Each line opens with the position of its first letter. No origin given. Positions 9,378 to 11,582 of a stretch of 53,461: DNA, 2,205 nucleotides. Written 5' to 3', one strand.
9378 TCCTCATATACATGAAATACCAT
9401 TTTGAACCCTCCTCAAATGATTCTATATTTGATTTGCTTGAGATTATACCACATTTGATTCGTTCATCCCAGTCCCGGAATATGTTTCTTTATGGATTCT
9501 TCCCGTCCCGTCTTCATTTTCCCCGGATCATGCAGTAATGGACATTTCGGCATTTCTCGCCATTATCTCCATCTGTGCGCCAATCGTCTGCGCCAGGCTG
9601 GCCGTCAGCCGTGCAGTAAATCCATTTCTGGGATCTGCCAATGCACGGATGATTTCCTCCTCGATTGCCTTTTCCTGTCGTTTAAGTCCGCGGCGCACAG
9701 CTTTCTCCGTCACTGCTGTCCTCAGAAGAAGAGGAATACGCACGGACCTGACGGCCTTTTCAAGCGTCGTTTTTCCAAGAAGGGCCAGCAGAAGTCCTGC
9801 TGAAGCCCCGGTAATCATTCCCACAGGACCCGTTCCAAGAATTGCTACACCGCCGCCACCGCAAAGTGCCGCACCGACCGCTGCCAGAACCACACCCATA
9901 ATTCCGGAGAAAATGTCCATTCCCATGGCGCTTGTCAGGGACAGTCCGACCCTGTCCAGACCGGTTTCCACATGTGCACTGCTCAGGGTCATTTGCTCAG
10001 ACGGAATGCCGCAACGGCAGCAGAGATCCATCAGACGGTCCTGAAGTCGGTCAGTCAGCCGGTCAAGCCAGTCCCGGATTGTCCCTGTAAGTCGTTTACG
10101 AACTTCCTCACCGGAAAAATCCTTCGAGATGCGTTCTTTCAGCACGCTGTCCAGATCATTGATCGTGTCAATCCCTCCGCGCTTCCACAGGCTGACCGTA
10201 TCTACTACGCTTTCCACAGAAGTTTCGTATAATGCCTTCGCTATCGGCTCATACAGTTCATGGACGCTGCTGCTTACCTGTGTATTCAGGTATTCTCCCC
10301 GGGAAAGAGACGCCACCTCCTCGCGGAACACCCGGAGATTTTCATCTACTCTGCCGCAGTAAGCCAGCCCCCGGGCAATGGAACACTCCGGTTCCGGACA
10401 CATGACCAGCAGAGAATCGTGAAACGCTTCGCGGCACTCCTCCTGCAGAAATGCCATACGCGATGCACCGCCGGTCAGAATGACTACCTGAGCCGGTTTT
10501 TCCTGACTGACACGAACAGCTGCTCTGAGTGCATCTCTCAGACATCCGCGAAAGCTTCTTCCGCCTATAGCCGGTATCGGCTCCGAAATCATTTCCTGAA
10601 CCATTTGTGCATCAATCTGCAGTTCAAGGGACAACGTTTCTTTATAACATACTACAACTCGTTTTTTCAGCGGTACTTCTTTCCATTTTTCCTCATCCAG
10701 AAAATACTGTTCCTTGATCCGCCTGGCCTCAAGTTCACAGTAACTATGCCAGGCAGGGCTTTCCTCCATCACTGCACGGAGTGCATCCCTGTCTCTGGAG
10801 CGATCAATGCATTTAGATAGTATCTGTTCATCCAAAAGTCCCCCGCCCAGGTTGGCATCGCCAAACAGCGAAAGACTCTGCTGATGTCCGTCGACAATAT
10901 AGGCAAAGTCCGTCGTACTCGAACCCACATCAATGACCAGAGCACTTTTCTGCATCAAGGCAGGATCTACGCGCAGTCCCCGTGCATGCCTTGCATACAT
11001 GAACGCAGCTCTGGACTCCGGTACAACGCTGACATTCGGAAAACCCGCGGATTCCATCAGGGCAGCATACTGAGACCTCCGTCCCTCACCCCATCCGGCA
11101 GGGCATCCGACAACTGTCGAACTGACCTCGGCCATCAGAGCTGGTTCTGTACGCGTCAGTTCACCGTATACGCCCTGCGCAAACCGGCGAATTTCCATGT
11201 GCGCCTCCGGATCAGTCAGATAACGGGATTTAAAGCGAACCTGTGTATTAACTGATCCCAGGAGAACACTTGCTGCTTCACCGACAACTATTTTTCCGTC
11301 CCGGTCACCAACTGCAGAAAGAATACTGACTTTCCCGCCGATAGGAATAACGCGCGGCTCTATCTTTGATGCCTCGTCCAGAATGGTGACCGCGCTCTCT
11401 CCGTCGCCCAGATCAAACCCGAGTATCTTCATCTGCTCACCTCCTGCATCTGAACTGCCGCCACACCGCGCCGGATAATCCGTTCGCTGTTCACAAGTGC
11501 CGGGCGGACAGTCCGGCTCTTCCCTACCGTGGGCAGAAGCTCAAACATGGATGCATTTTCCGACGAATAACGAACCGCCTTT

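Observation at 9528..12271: Membrane-associated non-canonical Hsp70-like ATPase coupled to a GrpE-like two-TM protein, directly downstream of ftsH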

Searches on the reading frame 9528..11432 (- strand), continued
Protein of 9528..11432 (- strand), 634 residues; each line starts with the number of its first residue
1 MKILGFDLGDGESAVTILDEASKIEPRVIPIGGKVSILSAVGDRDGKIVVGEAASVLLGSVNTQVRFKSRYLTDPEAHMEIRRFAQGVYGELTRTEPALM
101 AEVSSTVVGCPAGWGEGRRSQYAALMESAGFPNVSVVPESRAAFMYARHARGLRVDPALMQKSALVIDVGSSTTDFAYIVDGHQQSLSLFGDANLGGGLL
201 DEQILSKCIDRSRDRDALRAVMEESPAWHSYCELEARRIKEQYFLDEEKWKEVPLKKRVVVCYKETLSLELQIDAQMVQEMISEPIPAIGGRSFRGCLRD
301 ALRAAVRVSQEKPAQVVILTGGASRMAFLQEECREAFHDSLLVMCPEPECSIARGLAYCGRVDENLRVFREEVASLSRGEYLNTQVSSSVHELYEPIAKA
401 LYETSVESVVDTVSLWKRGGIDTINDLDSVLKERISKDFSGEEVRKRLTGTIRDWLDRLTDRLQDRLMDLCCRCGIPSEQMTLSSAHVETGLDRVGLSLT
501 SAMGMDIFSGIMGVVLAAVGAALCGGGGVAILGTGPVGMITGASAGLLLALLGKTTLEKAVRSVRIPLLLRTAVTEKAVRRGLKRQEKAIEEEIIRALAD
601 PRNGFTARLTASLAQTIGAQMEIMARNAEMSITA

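Call 38: predict_structure(alignment_id=A2)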
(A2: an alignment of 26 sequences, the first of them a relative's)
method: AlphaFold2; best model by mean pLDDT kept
length: 634 residues; sequences in the alignment: 26
mean_pLDDT: 66.5   pTM: 0.42
mean pLDDT of the five models: 66.5, 65.9, 65.2, 56.7, 52.4
residues with pLDDT >= 90: 38; 70-90: 306; 50-70: 133; < 50: 157
segments of 3 or more residues with pLDDT < 50: 9-13, 20-26, 36-38, 67-73, 139-163, 170-197, 348-361, 493-557
pLDDT, mean of each block of 10 residues (from residue 1): 56 50 48 54 79 74 57 57 80 79 72 61 82 69 33 35 55 35 30 43 91 94 82 82 79 88 90 90 78 78 72 68 75 86 62 43 68 86 88 85 79 79 72 71 76 86 86 66 69 43 36 43 31 28 32 45 66 71 71 76 79 85 74 48
secondary structure, 60 per line:
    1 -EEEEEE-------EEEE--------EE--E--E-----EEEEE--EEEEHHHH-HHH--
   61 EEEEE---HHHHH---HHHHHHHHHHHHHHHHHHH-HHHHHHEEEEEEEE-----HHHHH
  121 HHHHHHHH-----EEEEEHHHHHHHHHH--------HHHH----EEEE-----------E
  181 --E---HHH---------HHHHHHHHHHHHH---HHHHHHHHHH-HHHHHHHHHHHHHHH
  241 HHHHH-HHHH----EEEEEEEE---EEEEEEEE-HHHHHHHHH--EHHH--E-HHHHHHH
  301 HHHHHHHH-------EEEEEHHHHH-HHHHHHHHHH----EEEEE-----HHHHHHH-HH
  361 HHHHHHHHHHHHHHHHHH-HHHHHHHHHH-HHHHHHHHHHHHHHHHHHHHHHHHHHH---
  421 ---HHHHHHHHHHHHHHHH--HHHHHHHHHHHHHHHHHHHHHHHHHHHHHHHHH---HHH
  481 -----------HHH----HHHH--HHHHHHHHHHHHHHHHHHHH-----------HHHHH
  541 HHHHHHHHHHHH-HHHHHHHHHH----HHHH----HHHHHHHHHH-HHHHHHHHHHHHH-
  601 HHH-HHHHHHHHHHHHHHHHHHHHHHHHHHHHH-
elements in order: E2-7 E15-18 E40-44 E47-50 H51-54 E61-65 H69-73 H77-95 H97-102 E103-110 H116-128 E134-138 H139-148 H157-160 E165-168 H199-211 H215-224 H226-245 H247-250 E255-262 E266-273 H275-283 H294-308 E316-320 H321-325 H327-336 E341-345 H351-357 H359-378 H380-389 H391-417 H424-439 H442-474 H499-502 H505-524 H536-552 H554-563 H568-571 H576-585 H587-599 H605-633
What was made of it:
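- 9927..10346 (-): Helical region (residues 363-502) in place of a substrate-binding domain; contains the conserved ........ motif. AF2 helices at 359-378, 380-389, 391-417, 424-439 and 442-474 (call 38).
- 9531..9773 (-): Basic helical C-terminal tail (residues 554-634), net charge +6. AF2 helices at 554-633 (call 38).
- On Hsp70 superfamily (PF00012 nucleotide-binding domain): The model is only moderately confident (pLDDT 66.5, call 38).
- The stalk/hairpin geometry therefore rests on secondary structure only (call 38).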

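Call 42: fold_search(model_id=the predicted structure, library=pdb)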
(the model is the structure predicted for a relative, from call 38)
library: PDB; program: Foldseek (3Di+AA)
matches with E <= 10: 672; with E <= 0.001: 232
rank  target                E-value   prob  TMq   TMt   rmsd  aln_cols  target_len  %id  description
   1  6w6e_I                5.5e-09  1.00  0.24  0.37  12.2       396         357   19  The Mycobacterium tuberculosis ClpB disaggregase hexamer structure with a locally refined ClpB middle domain and a Dna (released 2021-05-26)
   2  5obv                  5.2e-08  1.00  0.23  0.27  12.5       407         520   19  Mycoplasma genitalium DnaK deletion mutant lacking SBDalpha in complex with ADP and Pi. (released 2018-05-09)
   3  8w1m_A                9.1e-08  1.00  0.23  0.34  13.1       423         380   19  T.thermophilus DNAK nucleotide binding domain in complex with ADP (released 2025-02-26)
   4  5obu                  1.1e-07  1.00  0.24  0.28  12.3       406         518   19  Mycoplasma genitalium DnaK deletion mutant lacking SBDalpha in complex with AMPPNP. (released 2018-05-09)
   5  9a5j_A                1.3e-07  1.00  0.22  0.23  11.6       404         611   19  Integrative model of DNAK-GUDB by crosslinking MS and deep learning (released 2024-09-18)
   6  9bls_A                1.6e-07  1.00  0.22  0.23  13.2       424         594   18  Structure of the human mitochondrial Hsp70 (mortalin; R126W mutant) bound to nucleotide exchange factor GrpEL1 (WT) (released 2025-01-15)
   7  5aqg_E                2.3e-07  1.00  0.24  0.37  12.3       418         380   17  Fragment-based screening of HSP70 sheds light on the functional role of ATP-binding site residues (released 2016-10-05)
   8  7n46                  2.5e-07  1.00  0.24  0.36  12.7       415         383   18  ADP-binding state of the nucleotide-binding domain of Hsp70 DnaK (released 2023-07-05)
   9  4b9q_D                2.5e-07  1.00  0.24  0.26  12.2       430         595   17  Open conformation of ATP-bound Hsp70 homolog DnaK (released 2012-11-14)
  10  4b9q_C                3.2e-07  1.00  0.26  0.27  12.0       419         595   18  Open conformation of ATP-bound Hsp70 homolog DnaK (released 2012-11-14)
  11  4b9q_A                3.2e-07  1.00  0.25  0.26  12.1       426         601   17  Open conformation of ATP-bound Hsp70 homolog DnaK (released 2012-11-14)
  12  3qml_B                4.6e-07  1.00  0.22  0.34  12.6       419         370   16  The structural analysis of Sil1-Bip complex reveals the mechanism for Sil1 to function as a novel nucleotide exchange  (released 2011-06-29)
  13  4b9q_B                4.8e-07  1.00  0.25  0.26  12.1       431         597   17  Open conformation of ATP-bound Hsp70 homolog DnaK (released 2012-11-14)
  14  7o6r                  4.8e-07  1.00  0.24  0.27  12.4       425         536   15  Crystal structure of bovine Hsc70(aa1-554)E213A/D214A in complex with 1H-Indazole (released 2022-05-04)
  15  3d2e_B                5.2e-07  1.00  0.25  0.38  12.5       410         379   16  Crystal structure of a complex of Sse1p and Hsp70, Selenomethionine-labeled crystals (released 2008-06-17)
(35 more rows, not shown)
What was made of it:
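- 10347..11432 (-): Hsp70-type nucleotide-binding domain (residues 1-362) with the catalytic set conserved. The Foldseek top 44 are DnaK/Hsp70/Hsc70-type chains, E 5e-9 to 1e-6 (call 42).
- On Hsp70 superfamily (PF00012 nucleotide-binding domain): The Foldseek top hits are all DnaK/Hsc70/BiP NBDs, E 5e-9 to 1e-6, probability 1.0 (call 42).
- One Mbl model appears among the Foldseek hits at rank 45 (call 42).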

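Call 53: search_protein_families(library=padloc, alignment_id=A5, max_evalue=1)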
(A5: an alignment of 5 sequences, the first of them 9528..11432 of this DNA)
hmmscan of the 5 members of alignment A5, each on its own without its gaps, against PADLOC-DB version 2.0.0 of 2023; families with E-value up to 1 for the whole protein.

A. member 1, window:9528-11432:- (634 aa): 1 family
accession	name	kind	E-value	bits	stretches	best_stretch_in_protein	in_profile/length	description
PDLC03841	LeoBC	-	0.00038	17.7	1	429-605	385-536/601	-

B. families by the number of members that match (of 5 scanned): 1 family
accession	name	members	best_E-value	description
PDLC03841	LeoBC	4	0.00025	-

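Call 65: find_related_loci(query=A5, collection=viral_contigs, flank=5000)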
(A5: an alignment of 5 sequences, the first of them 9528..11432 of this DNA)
Query A5 (634 aa) in viral_contigs; peptide patterns used: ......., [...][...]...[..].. (x = any residue, [..] = any of these).
146 stretches matched a pattern, but none encodes a relative of the query by tblastn (E <= 1e-3).

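Call 90: search_protein_families(library=pfam, proteins=[L008:3929-4834:-, L005:3818-5158:+], max_evalue=0.001)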
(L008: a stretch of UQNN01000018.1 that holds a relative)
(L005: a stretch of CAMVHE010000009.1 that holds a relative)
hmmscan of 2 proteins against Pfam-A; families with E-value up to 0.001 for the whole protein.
L008:3929-4834:- (301 aa): 1 family
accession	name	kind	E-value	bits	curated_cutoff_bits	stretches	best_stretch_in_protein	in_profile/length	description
PF00849.27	PseudoU_synth_2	-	1.4e-23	84.2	26.8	1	115-245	19-152/152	RNA pseudouridylate synthase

L005:3818-5158:+ (446 aa): 2 families
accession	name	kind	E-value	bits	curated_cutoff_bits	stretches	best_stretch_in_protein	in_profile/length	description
PF00196.25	GerE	-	9.9e-15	54.4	23.5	1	383-435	3-55/57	Bacterial regulatory proteins, luxR family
PF08281.18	Sigma70_r4_2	-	0.00051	20.1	25.7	0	383-422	11-51/54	Sigma-70, region 4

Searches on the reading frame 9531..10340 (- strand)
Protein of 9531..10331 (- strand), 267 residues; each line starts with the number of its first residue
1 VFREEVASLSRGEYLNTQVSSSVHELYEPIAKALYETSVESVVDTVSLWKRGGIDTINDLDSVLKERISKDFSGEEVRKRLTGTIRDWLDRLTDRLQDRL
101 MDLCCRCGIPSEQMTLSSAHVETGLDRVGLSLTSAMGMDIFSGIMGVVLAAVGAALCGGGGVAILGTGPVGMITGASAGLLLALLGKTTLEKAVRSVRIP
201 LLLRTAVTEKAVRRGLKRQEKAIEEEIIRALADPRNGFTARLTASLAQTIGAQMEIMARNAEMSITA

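Call 55: search_dna_similar(query=window:9531-10331:-, collection=plasmids, mode=protein, max_evalue=1, max_rows=20)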
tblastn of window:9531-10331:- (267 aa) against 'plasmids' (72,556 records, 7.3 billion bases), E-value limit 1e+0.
No match.
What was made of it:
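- IMG/VR holds no relatives of the ATPase, and plasmids hold none of its C-terminal module (calls 55, 65). IMG/VR holds no relatives of the ATPase, and plasmids none of its C-terminal module (calls 55, 65).
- Tried and rejected: Phage or plasmid origin: no relative in IMG/VR (call 65). tblastn of the C-terminal module against PLSDB found nothing (call 55).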

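Call 58: search_solved_structures(query=A7, max_evalue=10, show_alignments=2)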
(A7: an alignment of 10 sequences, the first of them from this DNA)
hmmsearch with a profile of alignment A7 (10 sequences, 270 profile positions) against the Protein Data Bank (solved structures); distinct sequences matched with E-value up to 10: 8.
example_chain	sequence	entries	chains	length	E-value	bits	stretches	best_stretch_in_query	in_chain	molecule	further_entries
1col_A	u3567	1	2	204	0.21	14.2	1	18-185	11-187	COLICIN A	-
3vjf_A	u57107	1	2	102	0.55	12.8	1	35-106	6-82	WA20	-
2mi2_A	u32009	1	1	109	0.55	12.8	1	53-106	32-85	Sec-independent protein translocase protein TatB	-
6r17_A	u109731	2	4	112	0.87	12.2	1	49-114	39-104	Synaptonemal complex central element protein 2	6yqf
9dzz_B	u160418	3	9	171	1.4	11.5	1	54-106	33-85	Sec-independent protein translocase protein TatB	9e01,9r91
4cpd_A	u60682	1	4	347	1.8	11.1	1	154-184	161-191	ALCOHOL DEHYDROGENASE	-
9sfi_U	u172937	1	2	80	2.6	10.6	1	144-173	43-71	4Fe-4S binding protein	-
6iqo_A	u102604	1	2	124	2.7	10.5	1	206-268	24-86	DNA-binding protein SSO0352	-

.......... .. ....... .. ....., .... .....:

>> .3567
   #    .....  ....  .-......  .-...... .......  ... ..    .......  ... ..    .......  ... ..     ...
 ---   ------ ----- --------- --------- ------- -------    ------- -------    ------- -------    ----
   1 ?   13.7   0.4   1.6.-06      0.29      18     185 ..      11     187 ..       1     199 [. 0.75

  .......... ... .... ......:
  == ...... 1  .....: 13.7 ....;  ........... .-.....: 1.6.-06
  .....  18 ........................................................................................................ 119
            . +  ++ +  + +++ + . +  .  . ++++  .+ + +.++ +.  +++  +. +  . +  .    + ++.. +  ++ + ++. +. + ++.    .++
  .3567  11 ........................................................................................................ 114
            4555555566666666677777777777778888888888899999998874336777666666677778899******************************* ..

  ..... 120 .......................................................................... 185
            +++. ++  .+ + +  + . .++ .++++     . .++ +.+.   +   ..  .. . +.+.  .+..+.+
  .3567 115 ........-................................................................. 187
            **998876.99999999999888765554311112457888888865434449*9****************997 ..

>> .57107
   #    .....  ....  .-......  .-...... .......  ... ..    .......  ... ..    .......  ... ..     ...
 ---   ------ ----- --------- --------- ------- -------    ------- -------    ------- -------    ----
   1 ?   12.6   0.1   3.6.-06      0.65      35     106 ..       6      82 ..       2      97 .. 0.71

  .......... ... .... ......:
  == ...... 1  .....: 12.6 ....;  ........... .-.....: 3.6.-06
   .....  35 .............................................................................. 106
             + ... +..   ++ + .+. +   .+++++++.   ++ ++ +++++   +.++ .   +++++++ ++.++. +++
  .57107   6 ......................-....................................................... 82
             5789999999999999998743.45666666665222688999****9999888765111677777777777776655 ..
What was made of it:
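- On Bacterial dynamin-like proteins (LeoBC / BDLP): No dynamin-like protein appears in the PDB profile search (call 58).
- Closest known: Bacterial dynamin-like proteins. Different: A profile of the C-terminal module finds no dynamin-like protein in the PDB (call 58).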

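Call 59: search_protein_families(library=pfam, alignment_id=A7, max_evalue=10)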
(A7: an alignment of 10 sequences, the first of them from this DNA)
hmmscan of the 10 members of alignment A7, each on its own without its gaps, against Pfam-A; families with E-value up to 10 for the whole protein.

A. member 1, seq(270 aa): 0 families

B. families by the number of members that match (of 10 scanned): 10 families
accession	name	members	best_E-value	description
PF09472.15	MtrF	2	0.047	Tetrahydromethanopterin S-methyltransferase, F subunit (MtrF)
PF17918.6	TetR_C_15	1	0.018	Tetracyclin repressor-like, C-terminal domain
PF20721.2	C19orf12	1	0.049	C19orf12-like protein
PF12822.12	ECF_trnsprt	1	0.11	ECF transporter, substrate-specific component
PF09685.15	DUF4870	1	0.14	Domain of unknown function (DUF4870)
PF05818.17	TraT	1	0.25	Enterobacterial TraT complement resistance protein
PF18915.5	DUF5667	1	0.25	Domain of unknown function (DUF5667)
PF12698.13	ABC2_membrane_3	1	0.62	ABC-2 family transporter protein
PF10439.15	Bacteriocin_IIc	1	0.75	Bacteriocin class II with double-glycine leader peptide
PF11159.13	DUF2939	1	0.79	Protein of unknown function (DUF2939)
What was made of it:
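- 9927..10346 (-): No Pfam or PDB match (calls 58, 59).
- On Canonical Hsp70 chaperones (DnaK / HscA / HscC): The C-terminal 270 residues match nothing in Pfam or PDB (calls 58, 59).
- Tried and rejected: The best hit, not significant, is the colicin A pore domain at E 0.21 (calls 58, 59).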
